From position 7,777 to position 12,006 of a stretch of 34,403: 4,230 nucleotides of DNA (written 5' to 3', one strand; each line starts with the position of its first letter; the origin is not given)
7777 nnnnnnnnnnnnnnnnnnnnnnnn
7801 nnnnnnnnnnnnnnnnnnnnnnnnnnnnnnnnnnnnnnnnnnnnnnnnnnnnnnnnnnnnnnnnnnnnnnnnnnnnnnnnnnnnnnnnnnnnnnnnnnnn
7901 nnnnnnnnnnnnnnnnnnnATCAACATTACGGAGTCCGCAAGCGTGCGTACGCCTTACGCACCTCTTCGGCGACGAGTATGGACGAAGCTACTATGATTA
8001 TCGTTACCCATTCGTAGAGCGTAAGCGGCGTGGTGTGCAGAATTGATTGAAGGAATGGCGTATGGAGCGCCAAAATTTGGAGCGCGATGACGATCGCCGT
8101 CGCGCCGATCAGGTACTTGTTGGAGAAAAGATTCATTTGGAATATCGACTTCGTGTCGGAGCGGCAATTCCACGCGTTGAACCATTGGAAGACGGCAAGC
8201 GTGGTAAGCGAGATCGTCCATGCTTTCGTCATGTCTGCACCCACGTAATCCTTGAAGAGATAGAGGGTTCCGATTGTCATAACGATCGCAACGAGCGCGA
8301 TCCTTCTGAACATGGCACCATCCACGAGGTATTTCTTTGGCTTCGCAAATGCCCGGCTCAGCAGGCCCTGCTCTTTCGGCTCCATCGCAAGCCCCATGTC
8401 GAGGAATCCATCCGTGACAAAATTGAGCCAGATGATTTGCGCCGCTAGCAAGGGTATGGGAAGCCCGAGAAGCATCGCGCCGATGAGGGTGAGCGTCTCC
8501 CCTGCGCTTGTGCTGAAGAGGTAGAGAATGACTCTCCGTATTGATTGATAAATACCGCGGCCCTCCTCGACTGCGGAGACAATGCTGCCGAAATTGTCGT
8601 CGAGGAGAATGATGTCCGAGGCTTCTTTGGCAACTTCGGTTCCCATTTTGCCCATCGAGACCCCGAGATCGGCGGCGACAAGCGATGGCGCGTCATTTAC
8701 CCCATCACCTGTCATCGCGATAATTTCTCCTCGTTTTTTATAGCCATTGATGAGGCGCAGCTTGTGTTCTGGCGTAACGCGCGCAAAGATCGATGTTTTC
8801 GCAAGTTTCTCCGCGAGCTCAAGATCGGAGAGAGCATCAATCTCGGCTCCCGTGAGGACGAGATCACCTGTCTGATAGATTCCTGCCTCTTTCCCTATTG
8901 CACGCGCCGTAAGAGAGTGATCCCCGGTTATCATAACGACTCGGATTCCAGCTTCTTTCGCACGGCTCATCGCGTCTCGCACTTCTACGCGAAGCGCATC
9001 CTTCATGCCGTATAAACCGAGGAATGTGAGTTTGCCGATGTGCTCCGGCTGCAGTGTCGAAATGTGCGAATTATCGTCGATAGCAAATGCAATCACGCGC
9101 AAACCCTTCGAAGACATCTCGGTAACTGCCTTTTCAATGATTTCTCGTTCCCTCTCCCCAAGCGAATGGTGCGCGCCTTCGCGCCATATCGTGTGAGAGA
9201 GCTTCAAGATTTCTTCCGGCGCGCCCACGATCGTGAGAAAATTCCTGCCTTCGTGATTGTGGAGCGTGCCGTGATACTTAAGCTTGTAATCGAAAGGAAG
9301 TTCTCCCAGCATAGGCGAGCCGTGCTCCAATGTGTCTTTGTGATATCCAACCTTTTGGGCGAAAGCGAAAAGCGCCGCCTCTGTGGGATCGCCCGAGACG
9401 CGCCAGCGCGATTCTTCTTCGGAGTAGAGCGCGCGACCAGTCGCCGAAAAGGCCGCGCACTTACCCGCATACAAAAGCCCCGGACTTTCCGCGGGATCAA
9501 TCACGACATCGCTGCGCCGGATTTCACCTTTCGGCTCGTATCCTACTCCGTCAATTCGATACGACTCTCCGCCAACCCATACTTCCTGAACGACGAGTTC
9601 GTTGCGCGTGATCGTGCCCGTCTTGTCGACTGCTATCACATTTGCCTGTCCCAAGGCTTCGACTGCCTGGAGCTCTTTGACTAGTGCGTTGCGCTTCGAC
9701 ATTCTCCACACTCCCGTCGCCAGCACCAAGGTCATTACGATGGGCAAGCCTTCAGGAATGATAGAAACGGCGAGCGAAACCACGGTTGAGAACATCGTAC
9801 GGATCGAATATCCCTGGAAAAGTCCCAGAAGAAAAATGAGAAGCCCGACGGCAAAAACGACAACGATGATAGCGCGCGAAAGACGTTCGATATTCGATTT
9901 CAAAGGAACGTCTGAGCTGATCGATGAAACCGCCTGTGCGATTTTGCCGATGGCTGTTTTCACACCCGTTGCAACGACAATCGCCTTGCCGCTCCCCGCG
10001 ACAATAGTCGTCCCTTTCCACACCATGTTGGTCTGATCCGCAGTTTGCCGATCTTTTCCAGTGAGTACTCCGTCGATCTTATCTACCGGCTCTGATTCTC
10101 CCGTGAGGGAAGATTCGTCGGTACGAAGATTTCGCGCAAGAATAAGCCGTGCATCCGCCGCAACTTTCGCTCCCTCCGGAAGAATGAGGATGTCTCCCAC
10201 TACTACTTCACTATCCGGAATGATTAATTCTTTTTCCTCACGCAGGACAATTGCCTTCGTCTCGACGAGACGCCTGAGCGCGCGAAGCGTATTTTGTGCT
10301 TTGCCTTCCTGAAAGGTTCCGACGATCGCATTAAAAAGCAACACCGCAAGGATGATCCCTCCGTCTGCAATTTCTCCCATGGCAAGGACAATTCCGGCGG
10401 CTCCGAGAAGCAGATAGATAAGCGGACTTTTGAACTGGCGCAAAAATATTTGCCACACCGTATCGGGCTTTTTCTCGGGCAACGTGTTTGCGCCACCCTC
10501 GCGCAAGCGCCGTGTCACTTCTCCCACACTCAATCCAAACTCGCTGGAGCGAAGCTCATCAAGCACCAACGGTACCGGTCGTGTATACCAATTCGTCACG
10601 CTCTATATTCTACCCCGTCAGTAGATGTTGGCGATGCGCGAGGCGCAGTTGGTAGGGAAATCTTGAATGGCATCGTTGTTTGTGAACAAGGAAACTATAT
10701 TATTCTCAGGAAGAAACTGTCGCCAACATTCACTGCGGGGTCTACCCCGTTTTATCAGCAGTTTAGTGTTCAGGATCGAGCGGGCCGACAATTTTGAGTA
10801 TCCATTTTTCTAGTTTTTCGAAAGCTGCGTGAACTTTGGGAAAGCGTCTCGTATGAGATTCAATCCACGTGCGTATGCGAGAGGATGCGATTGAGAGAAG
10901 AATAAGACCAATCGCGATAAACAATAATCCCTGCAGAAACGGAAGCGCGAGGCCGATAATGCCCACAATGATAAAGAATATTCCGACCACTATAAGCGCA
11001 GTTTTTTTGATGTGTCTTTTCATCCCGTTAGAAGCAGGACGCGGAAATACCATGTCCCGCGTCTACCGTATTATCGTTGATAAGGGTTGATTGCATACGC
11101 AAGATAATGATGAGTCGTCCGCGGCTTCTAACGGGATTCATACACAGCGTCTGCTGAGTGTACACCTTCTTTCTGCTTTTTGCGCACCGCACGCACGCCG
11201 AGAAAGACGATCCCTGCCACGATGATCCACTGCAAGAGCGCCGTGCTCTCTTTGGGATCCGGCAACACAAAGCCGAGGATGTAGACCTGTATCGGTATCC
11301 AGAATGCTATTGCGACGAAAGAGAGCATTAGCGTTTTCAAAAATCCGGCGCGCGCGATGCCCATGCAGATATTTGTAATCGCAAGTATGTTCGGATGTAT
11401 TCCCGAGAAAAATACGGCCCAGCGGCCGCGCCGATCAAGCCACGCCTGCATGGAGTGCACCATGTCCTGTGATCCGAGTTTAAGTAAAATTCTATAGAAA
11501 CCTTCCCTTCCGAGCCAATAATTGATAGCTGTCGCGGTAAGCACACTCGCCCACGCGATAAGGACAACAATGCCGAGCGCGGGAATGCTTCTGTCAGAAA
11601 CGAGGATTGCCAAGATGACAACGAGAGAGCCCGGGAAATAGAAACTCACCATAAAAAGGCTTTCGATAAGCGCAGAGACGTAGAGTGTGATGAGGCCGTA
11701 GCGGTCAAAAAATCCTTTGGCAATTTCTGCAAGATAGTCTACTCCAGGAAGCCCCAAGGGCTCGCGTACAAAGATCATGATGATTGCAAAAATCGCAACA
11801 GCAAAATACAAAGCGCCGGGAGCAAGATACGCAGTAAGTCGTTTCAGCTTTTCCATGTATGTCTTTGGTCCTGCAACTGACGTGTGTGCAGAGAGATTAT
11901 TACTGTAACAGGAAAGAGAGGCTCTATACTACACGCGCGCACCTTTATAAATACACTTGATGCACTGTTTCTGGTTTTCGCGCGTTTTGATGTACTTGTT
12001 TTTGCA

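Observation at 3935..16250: Family of 114-134 bp MITE-like elements with related termini and 4-bp flanking duplications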

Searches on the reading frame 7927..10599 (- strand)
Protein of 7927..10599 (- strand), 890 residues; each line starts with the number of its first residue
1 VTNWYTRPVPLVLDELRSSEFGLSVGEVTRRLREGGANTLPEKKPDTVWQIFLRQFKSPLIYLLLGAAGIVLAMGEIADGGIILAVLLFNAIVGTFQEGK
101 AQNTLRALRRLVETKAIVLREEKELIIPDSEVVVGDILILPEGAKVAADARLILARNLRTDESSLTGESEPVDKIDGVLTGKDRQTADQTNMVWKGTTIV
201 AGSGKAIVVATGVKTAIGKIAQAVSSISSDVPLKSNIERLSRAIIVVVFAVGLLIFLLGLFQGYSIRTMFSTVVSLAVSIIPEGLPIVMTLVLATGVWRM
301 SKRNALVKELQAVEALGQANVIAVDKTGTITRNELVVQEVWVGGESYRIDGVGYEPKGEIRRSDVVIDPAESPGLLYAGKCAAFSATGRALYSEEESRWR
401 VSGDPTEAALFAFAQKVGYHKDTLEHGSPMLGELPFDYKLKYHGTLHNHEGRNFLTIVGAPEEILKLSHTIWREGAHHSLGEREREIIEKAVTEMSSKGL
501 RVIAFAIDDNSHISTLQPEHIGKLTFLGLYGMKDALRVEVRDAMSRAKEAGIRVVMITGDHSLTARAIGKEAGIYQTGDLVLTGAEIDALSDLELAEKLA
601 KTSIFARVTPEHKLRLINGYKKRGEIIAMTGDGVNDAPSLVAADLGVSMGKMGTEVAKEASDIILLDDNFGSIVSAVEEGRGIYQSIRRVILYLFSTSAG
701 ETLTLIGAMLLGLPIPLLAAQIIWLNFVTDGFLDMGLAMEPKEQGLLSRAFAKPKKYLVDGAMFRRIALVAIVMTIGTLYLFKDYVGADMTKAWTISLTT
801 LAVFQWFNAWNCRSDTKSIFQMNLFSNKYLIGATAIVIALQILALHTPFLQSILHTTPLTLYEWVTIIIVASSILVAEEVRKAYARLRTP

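Call 9: search_protein_families(library=pfam, proteins=[window:7927-10599:-])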
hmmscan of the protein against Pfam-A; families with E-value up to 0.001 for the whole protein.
window:7927-10599:- (890 aa): 5 families
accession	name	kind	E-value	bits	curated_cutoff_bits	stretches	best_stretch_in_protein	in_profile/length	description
PF00689.26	Cation_ATPase_C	-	4.2e-48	163.9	27.3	1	714-883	1-174/175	Cation transporting ATPase, C-terminus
PF00122.25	E1-E2_ATPase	-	6.4e-44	150.1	28.1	1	111-303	2-181/181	E1-E2 ATPase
PF00702.32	Hydrolase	-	1.1e-17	65.6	26.4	1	321-644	3-191/191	haloacid dehalogenase-like hydrolase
PF00690.31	Cation_ATPase_N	-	2.1e-17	63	20.4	1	4-70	1-68/69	Cation transporter/ATPase, N-terminus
PF13246.12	Cation_ATPase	-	4.4e-15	55.9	21.7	1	392-470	10-90/91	Cation transport ATPase (P-type)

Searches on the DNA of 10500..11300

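Call 59: search_rna_families(source=window, start=10500, end=11300, threshold=evalue, max_evalue=1)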
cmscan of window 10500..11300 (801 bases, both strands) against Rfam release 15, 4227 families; matches with E-value up to 1: 0.
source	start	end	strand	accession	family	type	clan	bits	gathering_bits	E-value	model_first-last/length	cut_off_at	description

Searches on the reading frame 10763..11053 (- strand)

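Call 9: search_protein_families(library=pfam, proteins=[window:10763-11053:-])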
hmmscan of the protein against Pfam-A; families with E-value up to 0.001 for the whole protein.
window:10763-11053:- (96 aa): 2 families
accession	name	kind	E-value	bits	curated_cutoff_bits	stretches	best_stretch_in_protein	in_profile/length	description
PF04304.18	DUF454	-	2.7e-06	27.8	35.1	1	18-72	2-56/115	Protein of unknown function (DUF454)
PF09656.15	PGPGW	-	3.9e-06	26.7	23.3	1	19-56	3-39/53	Putative transmembrane protein (PGPGW)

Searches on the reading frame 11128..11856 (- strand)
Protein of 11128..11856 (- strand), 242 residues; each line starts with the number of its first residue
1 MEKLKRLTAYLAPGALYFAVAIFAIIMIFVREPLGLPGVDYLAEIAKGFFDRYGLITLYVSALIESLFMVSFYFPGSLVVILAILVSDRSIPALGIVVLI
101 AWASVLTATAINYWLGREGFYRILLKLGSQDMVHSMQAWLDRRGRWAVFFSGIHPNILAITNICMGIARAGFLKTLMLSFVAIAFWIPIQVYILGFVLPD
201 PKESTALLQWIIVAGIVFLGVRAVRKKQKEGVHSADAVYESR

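Call 9: search_protein_families(library=pfam, proteins=[window:11128-11856:-])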
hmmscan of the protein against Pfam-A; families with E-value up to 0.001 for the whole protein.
window:11128-11856:- (242 aa): 1 family
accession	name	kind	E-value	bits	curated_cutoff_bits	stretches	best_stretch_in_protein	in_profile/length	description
PF09335.16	VTT_dom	-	1.4e-09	38.9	33.9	1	74-193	1-120/123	VTT domain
